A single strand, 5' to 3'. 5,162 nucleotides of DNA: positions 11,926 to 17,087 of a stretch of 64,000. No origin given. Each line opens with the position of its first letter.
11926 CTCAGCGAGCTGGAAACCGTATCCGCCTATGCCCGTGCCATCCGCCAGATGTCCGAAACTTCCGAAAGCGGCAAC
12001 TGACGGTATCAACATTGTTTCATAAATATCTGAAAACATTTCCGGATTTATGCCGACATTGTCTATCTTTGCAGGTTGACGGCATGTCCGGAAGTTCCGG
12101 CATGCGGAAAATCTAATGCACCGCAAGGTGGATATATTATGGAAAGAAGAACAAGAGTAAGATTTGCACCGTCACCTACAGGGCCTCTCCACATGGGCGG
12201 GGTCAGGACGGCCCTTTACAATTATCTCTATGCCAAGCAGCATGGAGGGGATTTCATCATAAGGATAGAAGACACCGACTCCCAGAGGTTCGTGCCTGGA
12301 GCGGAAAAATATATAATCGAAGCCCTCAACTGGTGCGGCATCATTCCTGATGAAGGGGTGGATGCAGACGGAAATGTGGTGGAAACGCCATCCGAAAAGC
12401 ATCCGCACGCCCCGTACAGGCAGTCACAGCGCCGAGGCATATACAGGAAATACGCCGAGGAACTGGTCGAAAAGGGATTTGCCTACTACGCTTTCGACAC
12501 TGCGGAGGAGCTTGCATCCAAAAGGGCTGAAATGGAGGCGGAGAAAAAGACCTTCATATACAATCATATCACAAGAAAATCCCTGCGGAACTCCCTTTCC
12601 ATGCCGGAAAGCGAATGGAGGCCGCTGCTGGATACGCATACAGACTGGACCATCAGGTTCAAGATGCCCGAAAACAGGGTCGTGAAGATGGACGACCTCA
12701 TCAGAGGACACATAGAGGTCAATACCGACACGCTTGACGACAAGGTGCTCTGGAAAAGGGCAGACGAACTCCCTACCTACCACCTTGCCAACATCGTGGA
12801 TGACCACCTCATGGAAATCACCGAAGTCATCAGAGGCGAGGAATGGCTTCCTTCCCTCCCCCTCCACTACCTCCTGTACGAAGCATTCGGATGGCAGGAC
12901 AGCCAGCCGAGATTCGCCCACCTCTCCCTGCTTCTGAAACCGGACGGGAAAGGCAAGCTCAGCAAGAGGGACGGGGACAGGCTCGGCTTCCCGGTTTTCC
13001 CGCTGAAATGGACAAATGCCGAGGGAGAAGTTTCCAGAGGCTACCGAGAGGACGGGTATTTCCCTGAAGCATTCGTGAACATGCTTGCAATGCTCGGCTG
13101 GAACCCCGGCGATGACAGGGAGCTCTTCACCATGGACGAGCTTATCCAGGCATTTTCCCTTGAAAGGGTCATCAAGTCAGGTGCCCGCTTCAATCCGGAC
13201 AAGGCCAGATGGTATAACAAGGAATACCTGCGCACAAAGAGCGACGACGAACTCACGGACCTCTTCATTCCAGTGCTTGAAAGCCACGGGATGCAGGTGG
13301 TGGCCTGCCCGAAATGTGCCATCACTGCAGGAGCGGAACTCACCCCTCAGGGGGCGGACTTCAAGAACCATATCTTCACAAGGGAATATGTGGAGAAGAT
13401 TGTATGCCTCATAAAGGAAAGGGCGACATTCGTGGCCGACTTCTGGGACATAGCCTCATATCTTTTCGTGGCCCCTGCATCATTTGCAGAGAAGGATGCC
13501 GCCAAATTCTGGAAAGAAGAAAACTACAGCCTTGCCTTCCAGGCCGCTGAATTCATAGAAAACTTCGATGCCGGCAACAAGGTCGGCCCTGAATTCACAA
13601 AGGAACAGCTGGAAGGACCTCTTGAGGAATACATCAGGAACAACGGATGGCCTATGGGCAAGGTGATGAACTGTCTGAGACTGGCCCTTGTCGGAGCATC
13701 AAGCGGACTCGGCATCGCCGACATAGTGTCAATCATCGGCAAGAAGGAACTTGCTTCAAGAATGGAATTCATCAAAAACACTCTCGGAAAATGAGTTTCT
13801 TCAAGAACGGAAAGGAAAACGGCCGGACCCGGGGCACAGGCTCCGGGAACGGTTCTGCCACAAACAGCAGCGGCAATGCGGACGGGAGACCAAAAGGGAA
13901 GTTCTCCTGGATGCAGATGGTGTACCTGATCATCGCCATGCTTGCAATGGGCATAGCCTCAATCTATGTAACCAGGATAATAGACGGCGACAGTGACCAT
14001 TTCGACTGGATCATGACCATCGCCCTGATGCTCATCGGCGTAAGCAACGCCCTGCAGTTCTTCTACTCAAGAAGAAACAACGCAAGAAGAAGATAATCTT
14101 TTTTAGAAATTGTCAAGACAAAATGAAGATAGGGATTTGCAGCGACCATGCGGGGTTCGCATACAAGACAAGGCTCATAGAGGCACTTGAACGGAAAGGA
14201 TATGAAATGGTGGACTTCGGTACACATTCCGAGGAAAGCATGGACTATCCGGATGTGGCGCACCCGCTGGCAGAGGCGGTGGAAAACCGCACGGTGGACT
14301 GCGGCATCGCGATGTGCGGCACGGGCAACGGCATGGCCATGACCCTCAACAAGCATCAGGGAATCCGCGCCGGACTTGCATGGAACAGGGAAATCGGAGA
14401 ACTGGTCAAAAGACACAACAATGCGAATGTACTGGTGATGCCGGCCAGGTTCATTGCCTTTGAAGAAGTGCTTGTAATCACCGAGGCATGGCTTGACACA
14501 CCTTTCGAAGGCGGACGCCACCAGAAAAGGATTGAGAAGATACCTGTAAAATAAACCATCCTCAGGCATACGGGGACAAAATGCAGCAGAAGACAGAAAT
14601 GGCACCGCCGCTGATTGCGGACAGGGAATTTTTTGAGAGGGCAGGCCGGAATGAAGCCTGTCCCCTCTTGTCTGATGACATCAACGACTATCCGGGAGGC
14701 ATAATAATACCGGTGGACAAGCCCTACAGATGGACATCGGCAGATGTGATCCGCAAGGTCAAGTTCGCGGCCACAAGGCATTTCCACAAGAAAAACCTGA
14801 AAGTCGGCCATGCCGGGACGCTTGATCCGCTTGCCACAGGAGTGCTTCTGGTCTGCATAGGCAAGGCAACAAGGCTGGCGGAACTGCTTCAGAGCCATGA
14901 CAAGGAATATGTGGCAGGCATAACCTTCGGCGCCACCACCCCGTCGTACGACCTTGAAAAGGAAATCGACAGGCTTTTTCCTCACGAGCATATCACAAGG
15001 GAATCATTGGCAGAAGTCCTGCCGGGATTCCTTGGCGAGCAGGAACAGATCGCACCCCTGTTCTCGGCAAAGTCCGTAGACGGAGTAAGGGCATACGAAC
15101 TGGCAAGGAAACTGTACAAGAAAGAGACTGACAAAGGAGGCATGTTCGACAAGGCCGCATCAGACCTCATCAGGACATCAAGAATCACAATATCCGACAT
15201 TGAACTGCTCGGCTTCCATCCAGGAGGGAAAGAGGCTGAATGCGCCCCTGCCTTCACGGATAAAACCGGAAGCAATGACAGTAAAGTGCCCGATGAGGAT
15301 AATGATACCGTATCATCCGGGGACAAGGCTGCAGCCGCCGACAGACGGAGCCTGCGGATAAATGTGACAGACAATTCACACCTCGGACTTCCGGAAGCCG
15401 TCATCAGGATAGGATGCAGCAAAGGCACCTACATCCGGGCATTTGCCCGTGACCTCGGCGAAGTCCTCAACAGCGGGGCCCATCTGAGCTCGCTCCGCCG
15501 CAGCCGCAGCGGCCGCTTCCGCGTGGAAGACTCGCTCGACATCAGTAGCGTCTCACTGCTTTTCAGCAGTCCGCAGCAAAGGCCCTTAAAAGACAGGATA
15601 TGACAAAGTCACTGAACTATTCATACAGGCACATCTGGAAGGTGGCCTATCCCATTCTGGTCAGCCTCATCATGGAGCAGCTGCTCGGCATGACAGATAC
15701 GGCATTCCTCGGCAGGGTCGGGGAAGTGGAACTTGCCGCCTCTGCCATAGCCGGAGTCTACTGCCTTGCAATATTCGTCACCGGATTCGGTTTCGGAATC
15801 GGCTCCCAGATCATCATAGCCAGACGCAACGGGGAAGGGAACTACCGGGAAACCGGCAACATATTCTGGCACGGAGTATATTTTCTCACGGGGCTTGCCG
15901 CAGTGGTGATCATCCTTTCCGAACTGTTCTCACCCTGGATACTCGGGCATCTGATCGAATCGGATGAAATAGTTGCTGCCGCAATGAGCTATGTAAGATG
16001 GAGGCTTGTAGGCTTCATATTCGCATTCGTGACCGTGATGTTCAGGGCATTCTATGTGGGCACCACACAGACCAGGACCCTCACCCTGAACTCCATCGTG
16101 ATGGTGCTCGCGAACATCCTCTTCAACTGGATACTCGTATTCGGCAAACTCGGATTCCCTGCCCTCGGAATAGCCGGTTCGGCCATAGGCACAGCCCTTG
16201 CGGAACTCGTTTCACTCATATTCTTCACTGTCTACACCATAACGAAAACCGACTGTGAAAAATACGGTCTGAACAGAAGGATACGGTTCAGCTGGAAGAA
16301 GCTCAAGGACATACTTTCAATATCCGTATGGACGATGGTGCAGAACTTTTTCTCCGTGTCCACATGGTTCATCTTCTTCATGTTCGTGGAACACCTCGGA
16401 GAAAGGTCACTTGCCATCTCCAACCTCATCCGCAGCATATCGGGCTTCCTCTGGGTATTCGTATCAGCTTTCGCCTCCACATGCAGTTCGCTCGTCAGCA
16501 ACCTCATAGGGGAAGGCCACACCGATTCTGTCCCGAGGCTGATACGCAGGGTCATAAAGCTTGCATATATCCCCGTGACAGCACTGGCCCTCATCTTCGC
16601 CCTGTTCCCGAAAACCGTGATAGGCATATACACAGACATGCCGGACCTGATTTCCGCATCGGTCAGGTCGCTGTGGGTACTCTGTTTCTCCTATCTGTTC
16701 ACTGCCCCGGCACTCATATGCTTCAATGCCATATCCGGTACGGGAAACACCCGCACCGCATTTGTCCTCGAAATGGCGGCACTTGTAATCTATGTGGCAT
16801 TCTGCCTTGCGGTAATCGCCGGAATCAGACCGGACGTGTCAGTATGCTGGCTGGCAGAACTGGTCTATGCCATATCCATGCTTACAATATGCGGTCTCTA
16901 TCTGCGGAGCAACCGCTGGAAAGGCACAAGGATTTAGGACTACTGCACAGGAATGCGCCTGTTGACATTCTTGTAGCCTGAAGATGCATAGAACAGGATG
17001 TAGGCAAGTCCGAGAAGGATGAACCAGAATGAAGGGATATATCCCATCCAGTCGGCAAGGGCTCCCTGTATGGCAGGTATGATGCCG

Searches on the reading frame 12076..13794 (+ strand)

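Call 40: search_protein_families(library=pfam, proteins=[window:12076-13794:+])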
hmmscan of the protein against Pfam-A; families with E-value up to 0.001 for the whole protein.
window:12076-13794:+ (572 aa): 2 families
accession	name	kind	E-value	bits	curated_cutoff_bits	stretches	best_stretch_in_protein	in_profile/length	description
PF00749.27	tRNA-synt_1c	-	8.5e-87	291.4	23.4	1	27-379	3-314/314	tRNA synthetases class I (E and Q), catalytic domain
PF19269.4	Anticodon_2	-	7.2e-21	75.5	23.6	1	434-564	11-138/141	Anticodon binding domain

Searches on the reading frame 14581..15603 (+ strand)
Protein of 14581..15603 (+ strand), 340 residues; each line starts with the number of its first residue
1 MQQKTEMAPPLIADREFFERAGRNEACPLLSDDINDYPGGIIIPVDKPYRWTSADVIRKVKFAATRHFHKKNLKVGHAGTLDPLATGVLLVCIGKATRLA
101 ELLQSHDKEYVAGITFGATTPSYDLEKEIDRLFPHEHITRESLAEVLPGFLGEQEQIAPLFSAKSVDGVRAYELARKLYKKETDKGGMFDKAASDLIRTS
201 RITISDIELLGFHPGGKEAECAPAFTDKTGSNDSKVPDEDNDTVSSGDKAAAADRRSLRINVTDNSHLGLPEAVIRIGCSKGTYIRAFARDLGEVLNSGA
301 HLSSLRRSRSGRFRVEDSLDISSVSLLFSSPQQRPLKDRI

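Call 40: search_protein_families(library=pfam, proteins=[window:14581-15603:+])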
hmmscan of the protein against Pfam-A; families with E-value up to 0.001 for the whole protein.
window:14581-15603:+ (340 aa): 2 families
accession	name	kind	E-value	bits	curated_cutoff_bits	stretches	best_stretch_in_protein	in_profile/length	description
PF01509.24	TruB_N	-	2.3e-39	135.6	27.3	1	71-178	7-112/149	TruB family pseudouridylate synthase (N terminal domain)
PF16198.10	TruB_C_2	-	6.3e-07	29.9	29.3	1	286-323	1-38/66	tRNA pseudouridylate synthase B C-terminal domain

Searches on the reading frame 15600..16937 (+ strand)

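Call 40: search_protein_families(library=pfam, proteins=[window:15600-16937:+])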
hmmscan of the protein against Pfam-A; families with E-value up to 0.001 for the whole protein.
window:15600-16937:+ (445 aa): 1 family
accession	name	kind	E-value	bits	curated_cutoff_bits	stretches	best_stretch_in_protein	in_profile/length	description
PF01554.23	MatE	-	1.8e-41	142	24.9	2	18-178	1-161/161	MatE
